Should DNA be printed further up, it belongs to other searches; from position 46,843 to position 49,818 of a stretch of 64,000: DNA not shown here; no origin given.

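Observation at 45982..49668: AAA+ ATPase / subtilisin-like S8 peptidase gene pair as island cargo next to the type I RM system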

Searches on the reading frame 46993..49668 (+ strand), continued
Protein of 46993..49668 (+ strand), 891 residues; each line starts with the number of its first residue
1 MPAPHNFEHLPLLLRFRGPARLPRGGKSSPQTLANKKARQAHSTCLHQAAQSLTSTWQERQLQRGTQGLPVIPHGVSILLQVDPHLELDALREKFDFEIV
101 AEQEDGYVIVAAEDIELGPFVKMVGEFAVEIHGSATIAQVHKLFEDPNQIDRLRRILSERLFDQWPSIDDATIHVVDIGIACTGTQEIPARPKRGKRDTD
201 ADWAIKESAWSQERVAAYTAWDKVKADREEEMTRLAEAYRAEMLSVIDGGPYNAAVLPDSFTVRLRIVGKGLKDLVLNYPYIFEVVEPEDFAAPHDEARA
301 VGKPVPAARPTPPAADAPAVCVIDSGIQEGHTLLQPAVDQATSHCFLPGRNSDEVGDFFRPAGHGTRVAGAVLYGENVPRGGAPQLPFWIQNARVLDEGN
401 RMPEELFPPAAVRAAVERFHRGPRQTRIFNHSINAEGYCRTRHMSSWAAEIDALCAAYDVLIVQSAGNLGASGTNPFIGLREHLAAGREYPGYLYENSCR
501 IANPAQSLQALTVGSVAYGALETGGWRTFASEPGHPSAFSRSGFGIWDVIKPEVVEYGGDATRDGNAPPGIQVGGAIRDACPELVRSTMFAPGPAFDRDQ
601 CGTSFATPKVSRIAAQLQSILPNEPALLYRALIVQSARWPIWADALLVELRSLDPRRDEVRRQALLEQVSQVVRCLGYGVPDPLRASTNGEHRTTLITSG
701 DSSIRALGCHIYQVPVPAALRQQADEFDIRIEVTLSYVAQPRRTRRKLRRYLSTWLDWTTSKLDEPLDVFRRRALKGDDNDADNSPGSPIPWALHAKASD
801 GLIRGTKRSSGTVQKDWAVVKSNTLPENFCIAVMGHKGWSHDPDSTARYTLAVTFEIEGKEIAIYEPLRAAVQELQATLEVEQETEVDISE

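Call 19: get_annotated_region(hit=H2, flank=9000)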
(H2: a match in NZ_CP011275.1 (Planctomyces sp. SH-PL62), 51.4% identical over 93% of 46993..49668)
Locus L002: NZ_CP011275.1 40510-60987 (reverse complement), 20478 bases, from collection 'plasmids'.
description: Planctomyces sp. SH-PL62 plasmid pPL62-2, complete sequence
organism: Planctomyces sp. SH-PL62 (NCBI taxid 1636152)
taxonomy: Bacteria; Planctomycetota; Planctomycetia; Planctomycetales; Planctomycetaceae; Planctomyces; Planctomyces sp. SH-PL62
host: -; source: cell culture,sugar beet rhizosphere; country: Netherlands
typing (MOB-suite, as given by PLSDB): non-mobilizable; replicon rep_cluster_1432
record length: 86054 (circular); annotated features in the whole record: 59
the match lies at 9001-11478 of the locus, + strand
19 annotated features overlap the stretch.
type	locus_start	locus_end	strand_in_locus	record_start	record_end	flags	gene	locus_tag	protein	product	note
CDS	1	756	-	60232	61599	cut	-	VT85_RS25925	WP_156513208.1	IS66 family transposase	-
CDS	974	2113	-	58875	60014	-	-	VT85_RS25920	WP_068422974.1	tryptophan 7-halogenase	-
CDS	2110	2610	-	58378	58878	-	-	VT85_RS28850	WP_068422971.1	LodA/GoxA family CTQ-dependent oxidase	-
CDS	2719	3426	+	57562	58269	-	-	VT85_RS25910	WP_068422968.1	hypothetical protein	-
CDS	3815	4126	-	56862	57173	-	-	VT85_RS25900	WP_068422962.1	hypothetical protein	-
CDS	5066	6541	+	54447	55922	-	-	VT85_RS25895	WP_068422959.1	replication initiator protein A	-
CDS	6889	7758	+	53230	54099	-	-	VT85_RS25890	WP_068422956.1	ParA family protein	-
CDS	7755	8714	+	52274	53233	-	-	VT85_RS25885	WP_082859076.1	ParB/RepB/Spo0J family partition protein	GO:0007059 - chromosome segregation [Evidence IEA]; GO:0000910 - cytokinesis [Evidence IEA]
CDS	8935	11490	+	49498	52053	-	-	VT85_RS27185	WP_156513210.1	S8 family peptidase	-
CDS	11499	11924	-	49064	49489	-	-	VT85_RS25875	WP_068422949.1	hypothetical protein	-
CDS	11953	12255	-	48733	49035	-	-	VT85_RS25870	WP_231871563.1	Dna2/Cas4 domain-containing protein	-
CDS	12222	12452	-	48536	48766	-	-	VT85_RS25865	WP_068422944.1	hypothetical protein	-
CDS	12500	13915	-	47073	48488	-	-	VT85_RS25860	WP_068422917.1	IS701 family transposase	-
CDS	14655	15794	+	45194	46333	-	-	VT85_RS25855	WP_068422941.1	glycosyltransferase family 2 protein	-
CDS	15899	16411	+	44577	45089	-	-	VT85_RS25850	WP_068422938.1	DUF1573 domain-containing protein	-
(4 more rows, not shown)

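Call 20: get_annotated_region(hit=H6, flank=8000)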
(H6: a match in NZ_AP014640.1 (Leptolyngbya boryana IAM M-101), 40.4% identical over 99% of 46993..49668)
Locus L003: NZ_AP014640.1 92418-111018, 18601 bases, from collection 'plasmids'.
description: Leptolyngbya boryana IAM M-101 plasmid pLBX
organism: Leptolyngbya boryana IAM M-101 (NCBI taxid 411966)
taxonomy: Bacteria; Cyanobacteriota; Cyanophyceae; Leptolyngbyales; Leptolyngbyaceae; Leptolyngbya; Leptolyngbya boryana; Leptolyngbya boryana IAM M-101
host: -; source: -; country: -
typing (MOB-suite, as given by PLSDB): non-mobilizable
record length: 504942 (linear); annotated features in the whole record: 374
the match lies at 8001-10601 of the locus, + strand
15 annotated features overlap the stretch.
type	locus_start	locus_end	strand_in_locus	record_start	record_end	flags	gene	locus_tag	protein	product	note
CDS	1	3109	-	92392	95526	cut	-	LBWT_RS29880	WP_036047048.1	SNF2-related protein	-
CDS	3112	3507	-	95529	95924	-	-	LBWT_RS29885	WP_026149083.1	type II toxin-antitoxin system VapC family toxin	-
CDS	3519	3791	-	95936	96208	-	-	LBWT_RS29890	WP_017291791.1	hypothetical protein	-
CDS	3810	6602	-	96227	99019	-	-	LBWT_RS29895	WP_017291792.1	DUF1156 domain-containing protein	-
CDS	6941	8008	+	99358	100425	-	-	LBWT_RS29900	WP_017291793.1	ATP-binding protein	-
CDS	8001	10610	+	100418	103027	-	-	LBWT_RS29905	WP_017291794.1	S8 family peptidase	-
CDS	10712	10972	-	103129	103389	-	-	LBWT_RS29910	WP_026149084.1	hypothetical protein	-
CDS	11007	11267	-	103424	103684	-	-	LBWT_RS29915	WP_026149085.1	hypothetical protein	-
CDS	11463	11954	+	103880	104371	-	-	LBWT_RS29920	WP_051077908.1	MerR family transcriptional regulator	GO:0006355 - regulation of DNA-templated transcription [Evidence IEA]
CDS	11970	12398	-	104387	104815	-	-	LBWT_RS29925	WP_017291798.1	hypothetical protein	-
CDS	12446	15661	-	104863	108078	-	-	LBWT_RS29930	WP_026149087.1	DUF499 domain-containing protein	-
CDS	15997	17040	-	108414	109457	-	-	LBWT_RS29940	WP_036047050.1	PDDEXK nuclease domain-containing protein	-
CDS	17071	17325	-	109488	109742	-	-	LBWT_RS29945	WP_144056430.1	hypothetical protein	-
CDS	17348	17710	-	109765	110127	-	-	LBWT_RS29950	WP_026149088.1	calcium-binding protein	-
CDS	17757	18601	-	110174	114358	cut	-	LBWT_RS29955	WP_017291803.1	hypothetical protein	-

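Call 21: get_annotated_region(hit=H11, flank=6000)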
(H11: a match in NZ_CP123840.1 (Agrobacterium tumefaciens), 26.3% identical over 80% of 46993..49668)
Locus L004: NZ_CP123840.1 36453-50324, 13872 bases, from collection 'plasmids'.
description: Agrobacterium tumefaciens strain 15-1187-1-2a plasmid pAt15-1187-1-2a1, complete sequence
organism: Agrobacterium tumefaciens (NCBI taxid 358)
taxonomy: Bacteria; Pseudomonadota; Alphaproteobacteria; Hyphomicrobiales; Rhizobiaceae; Agrobacterium; Agrobacterium tumefaciens
host: -; source: Yarrow; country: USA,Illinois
typing (MOB-suite, as given by PLSDB): conjugative; relaxase MOBQ; mating-pair formation MPF_T
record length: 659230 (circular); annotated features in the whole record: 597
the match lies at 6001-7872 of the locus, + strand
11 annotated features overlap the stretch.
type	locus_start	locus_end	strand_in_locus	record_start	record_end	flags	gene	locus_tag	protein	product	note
CDS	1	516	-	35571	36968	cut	-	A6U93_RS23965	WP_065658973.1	HEPN domain-containing protein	-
CDS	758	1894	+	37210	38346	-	-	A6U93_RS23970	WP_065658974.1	TIR domain-containing protein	GO:0007165 - signal transduction [Evidence IEA]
CDS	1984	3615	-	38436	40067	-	-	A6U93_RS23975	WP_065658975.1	GIY-YIG nuclease family protein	-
CDS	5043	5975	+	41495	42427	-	-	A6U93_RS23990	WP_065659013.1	ATP-binding protein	-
CDS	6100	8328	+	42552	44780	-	-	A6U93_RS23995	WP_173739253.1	S8 family peptidase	-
CDS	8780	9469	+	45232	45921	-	-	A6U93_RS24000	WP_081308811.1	gamma-glutamyl-gamma-aminobutyrate hydrolase family protein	-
CDS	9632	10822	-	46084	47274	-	-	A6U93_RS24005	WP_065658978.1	MFS transporter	GO:0055085 - transmembrane transport [Evidence IEA]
CDS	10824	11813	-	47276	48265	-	-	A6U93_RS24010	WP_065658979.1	dipeptide epimerase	-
CDS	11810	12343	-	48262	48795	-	-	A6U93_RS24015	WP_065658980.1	peroxiredoxin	-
CDS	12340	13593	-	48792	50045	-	-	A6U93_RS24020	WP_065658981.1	ATP-grasp domain-containing protein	-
CDS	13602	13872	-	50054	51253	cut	-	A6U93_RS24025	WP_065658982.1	phosphotransferase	-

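Call 23: find_encoding_contigs(protein=P0001, flank=10000, max_places=3)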
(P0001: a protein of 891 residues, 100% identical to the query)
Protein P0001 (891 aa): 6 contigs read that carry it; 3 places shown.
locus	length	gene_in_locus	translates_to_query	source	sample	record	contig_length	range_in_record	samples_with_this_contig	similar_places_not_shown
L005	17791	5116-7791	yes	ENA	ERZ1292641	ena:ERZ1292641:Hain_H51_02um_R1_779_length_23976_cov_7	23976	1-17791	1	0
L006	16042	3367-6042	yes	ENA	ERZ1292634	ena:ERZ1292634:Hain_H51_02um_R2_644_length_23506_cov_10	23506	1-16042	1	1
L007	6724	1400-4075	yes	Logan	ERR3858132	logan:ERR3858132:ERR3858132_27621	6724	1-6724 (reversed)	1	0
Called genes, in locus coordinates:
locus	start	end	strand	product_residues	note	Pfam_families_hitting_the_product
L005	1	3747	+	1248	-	?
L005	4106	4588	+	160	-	-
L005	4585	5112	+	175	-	PF00004:AAA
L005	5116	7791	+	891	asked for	PF00082:Peptidase_S8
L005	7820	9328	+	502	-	PF12161:HsdM_N, PF02384:N6_Mtase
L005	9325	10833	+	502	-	PF12161:HsdM_N, PF02384:N6_Mtase, PF01170:UPF0020, PF07669:Eco57I (weak)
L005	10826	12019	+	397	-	PF01420:Methylase_S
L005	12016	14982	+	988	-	PF04313:HSDR_N, PF04851:ResIII, PF18766:SWI2_SNF2, PF22679:T1R_D3-like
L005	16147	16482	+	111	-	-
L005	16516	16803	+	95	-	-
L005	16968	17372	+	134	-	-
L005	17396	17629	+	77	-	-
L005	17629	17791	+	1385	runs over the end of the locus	PF00069:Pkinase, PF01636:APH (faint), PF07714:PK_Tyr_Ser-Thr, PF13360:PQQ_2, PF13517:FG-GAP_3 (weak), PF13570:Beta-prop_ACSF4, PF13360:PQQ_2 (weak), PF13517:FG-GAP_3 (weak), +6 more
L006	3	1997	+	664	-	?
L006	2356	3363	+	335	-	PF13481:AAA_25 (faint), PF00004:AAA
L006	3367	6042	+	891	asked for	PF00082:Peptidase_S8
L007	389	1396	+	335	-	PF13481:AAA_25 (faint), PF00004:AAA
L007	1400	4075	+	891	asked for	PF00082:Peptidase_S8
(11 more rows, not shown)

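Call 30: search_solved_structures(query=window:46993-49668:+, max_evalue=0.01)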
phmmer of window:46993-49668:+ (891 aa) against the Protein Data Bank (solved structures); distinct sequences matched with E-value up to 0.01: 0.

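Call 32: find_related_loci(query=A2, collection=genome_contigs, flank=10000)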
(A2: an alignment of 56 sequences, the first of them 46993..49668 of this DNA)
Query A2 (891 aa) in genome_contigs; peptide patterns used: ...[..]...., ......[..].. (x = any residue, [..] = any of these).
525 stretches matched a pattern; 423 encode a relative of the query (tblastn E <= 1e-3); the best 80 are kept; 80 distinct loci.
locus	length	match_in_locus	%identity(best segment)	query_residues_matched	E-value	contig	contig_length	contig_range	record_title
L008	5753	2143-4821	69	1-891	0e+0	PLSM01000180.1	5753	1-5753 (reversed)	MAG: Acidobacteriaceae bacterium isolate bog_370 73.20120700_S1D.36_contig_21408, whole genome shotgun sequence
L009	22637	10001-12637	69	1-879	0e+0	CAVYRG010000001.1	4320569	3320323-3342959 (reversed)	MAG: uncultured Acidobacteriaceae bacterium isolate MFD05502.bin.1.13 genome assembly, contig: contig_2896, whole genome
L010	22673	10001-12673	67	1-889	0e+0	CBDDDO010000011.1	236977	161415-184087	MAG: Granulicella sp. isolate b5ac6521-ea55-43ef-b9b9-69075def676b genome assembly, contig: ctg131738, whole genome shot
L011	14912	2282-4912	68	1-877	0e+0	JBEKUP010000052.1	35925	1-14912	MAG: Terracidiphilus sp. isolate SPRUCE 584 SPRUCE_584_52, whole genome shotgun sequence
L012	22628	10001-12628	67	1-876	0e+0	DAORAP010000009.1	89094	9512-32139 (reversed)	MAG TPA_asm: Nitrospirales bacterium isolate AMR_MDS_0955 NODE_74_length_89094_cov_34.632464, whole genome shotgun seque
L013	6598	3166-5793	68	1-876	0e+0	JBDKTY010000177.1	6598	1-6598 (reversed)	MAG: Syntrophobacter sp. isolate 7_bin.95 c_000000924425, whole genome shotgun sequence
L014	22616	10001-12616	69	1-876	0e+0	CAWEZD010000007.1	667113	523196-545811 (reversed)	MAG: Bryobacterales bacterium isolate MFD09222.bin.1.124 genome assembly, contig: contig_65103, whole genome shotgun seq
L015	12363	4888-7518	68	1-877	0e+0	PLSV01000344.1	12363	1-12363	MAG: Syntrophobacteraceae bacterium isolate bog_1154 73.20120700_S1D.281_contig_507258, whole genome shotgun sequence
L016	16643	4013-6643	66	1-877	0e+0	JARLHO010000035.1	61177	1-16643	MAG: Syntrophobacteraceae bacterium isolate MAG_BA129 MetaBAT2_Bin_129_Anoxic_k141_444800, whole genome shotgun sequence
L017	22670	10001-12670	68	1-891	0e+0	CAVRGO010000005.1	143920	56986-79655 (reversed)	MAG: uncultured Acidobacteriota bacterium isolate MFD05442.bin.1.279 genome assembly, contig: contig_65621, whole genome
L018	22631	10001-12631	68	1-877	0e+0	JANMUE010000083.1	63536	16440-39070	MAG: Lysobacterales bacterium isolate SOY_29_concoct_220_sub SOY_29_k141_3328624, whole genome shotgun sequence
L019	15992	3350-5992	66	1-879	0e+0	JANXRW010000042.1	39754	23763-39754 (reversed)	MAG: Betaproteobacteria bacterium isolate 336R_metabat_354 336R_k141_2084050, whole genome shotgun sequence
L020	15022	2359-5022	67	1-889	0e+0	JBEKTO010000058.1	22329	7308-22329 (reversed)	MAG: Terracidiphilus sp. isolate SPRUCE 55 SPRUCE_55_58, whole genome shotgun sequence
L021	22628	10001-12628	69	1-876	0e+0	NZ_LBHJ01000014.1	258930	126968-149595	Silvibacterium bohemicum strain S15 contig_14, whole genome shotgun sequence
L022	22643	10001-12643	65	1-879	0e+0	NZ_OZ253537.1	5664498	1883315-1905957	MAG: Roseateles sp. isolate f541e8b1-d968-4eb2-ae27-216780ec492b chromosome 1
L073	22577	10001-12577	54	1-891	0e+0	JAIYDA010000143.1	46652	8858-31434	MAG: Planctomycetaceae bacterium isolate H1_MAG_00021 pond_H1_MAG_00021_000000000077, whole genome shotgun sequence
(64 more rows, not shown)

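Call 39: predict_structure(alignment_id=A2)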
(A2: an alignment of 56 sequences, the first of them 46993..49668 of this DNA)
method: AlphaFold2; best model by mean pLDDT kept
length: 891 residues; sequences in the alignment: 56
mean_pLDDT: 49.1   pTM: 0.30
mean pLDDT of the five models: 49.1, 48.0, 45.7, 43.2, 41.0
residues with pLDDT >= 90: 0; 70-90: 150; 50-70: 231; < 50: 510
segments of 3 or more residues with pLDDT < 50: 1-35, 68-79, 84-86, 93-96, 98-117, 119-147, 248-257, 290-308, 316-334, 341-382, 386-407, 426-428, 430-446, 460-616, 633-640, 674-691, 723-725, 741-750, 777-812, 859-876, 878-891
pLDDT, mean of each block of 10 residues (from residue 1): 33 33 35 49 55 60 51 46 48 48 46 46 38 30 43 71 79 81 67 82 86 80 79 79 65 43 82 78 68 33 40 50 35 49 42 35 26 33 49 43 45 61 49 35 45 57 41 38 39 34 28 27 33 34 27 25 36 29 25 31 31 48 56 43 66 70 74 46 33 55 69 69 57 63 41 56 59 52 30 26 26 57 70 66 59 60 35 44 35 31
secondary structure, 60 per line:
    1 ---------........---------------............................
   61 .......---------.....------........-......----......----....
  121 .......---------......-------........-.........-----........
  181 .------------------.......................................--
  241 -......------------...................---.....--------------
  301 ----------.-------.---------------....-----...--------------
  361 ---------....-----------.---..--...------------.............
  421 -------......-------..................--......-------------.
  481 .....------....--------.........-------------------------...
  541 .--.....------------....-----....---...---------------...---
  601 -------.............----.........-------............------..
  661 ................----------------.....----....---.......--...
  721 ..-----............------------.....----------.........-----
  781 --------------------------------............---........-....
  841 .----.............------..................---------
elements in order (helices of 4 or more, strands of 3 or more residues): H10-17 H33-67 E77-81 H88-95 E97-102 E107-112 H117-127 H137-142 H150-156 H159-167 E173-181 H200-238 E242-247 E260-268 H269-278 E282-286 E344-346 H370-373 E393-395 H408-420 E428-433 H441-458 E461-466 H480-485 H492-495 H504-512 H538-541 H544-548 E561-564 E570-573 H608-620 H625-633 H641-652 H659-676 E693-697 E702-705 E709-715 H718-722 E728-739 E752-756 H767-775 E813-821 E828-835 H837-841 E846-858 H865-882

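Call 48: search_protein_families(library=padloc, alignment_id=A4, max_evalue=1e-10)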
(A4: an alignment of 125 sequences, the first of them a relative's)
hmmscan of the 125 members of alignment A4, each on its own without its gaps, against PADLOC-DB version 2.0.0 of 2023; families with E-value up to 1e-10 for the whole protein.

A. member 1, L008:2-472:- (157 aa): 0 families

B. families by the number of members that match (of 125 scanned): 246 families (the first 25 are shown)
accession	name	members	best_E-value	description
PDLC04986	PDC-S28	6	0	-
PDLC04987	PDC-S28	6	1.6e-171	-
PDLC01439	typeIV_DinG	4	1.3e-16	CAS-IV-A; associated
PDLC05079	PDC-S73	2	4.7e-156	-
PDLC02400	Aga_TIR-PNTD1-PNTD2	2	1.1e-43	Class I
PDLC02416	Aga_REase-TIR-PNTD1-PNTD2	2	1.2e-31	Class I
PDLC00194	HamB1|HamB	1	0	DEAD-box helicase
PDLC03029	MTase_I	1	2.4e-244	Type I methyltransferase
PDLC02619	DrmD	1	1.1e-187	DrmD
PDLC04831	PDC-S02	1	6.1e-167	-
PDLC04795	PDC-S02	1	1.6e-156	-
PDLC04810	PDC-S02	1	1.9e-141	-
PDLC01995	RtcR_PspF2--CARF_AAA_HTH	1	1.3e-105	-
PDLC04803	PDC-S02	1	2e-104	-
PDLC04826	PDC-S02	1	2.3e-93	-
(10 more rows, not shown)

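Call 49: search_protein_families(library=pfam, alignment_id=A4, max_evalue=0.00001)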
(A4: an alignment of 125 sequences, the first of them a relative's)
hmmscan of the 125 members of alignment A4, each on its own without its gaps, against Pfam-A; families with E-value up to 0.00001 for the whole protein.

A. member 1, L008:2-472:- (157 aa): 0 families

B. families by the number of members that match (of 125 scanned): 98 families (the first 25 are shown)
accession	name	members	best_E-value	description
PF00270.35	DEAD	9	2.7e-23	DEAD/DEAH box helicase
PF04851.21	ResIII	7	1.7e-14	Type III restriction enzyme, res subunit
PF00589.27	Phage_integrase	4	7.6e-21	Phage integrase family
PF13307.12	Helicase_C_2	4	1e-09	Helicase C-terminal domain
PF04471.18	Mrr_cat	3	8.6e-29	Restriction endonuclease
PF01381.28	HTH_3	3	1.3e-08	Helix-turn-helix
PF00817.25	IMS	2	1.2e-24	impB/mucB/samB family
PF00271.37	Helicase_C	2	1.1e-18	Helicase conserved C-terminal domain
PF13560.12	HTH_31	2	4.9e-10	Helix-turn-helix domain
PF19994.4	GASH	1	4.6e-113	GTPase-associated system helical domain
PF12094.14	DUF3570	1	2.2e-106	Protein of unknown function (DUF3570)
PF03050.20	DDE_Tnp_IS66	1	7.9e-85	Transposase IS66 family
PF07733.18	DNA_pol3_alpha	1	7e-78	Bacterial DNA polymerase III alpha NTPase domain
PF02540.23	NAD_synthase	1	3e-73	NAD synthase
PF00158.32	Sigma54_activat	1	2.4e-68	Sigma-54 interaction domain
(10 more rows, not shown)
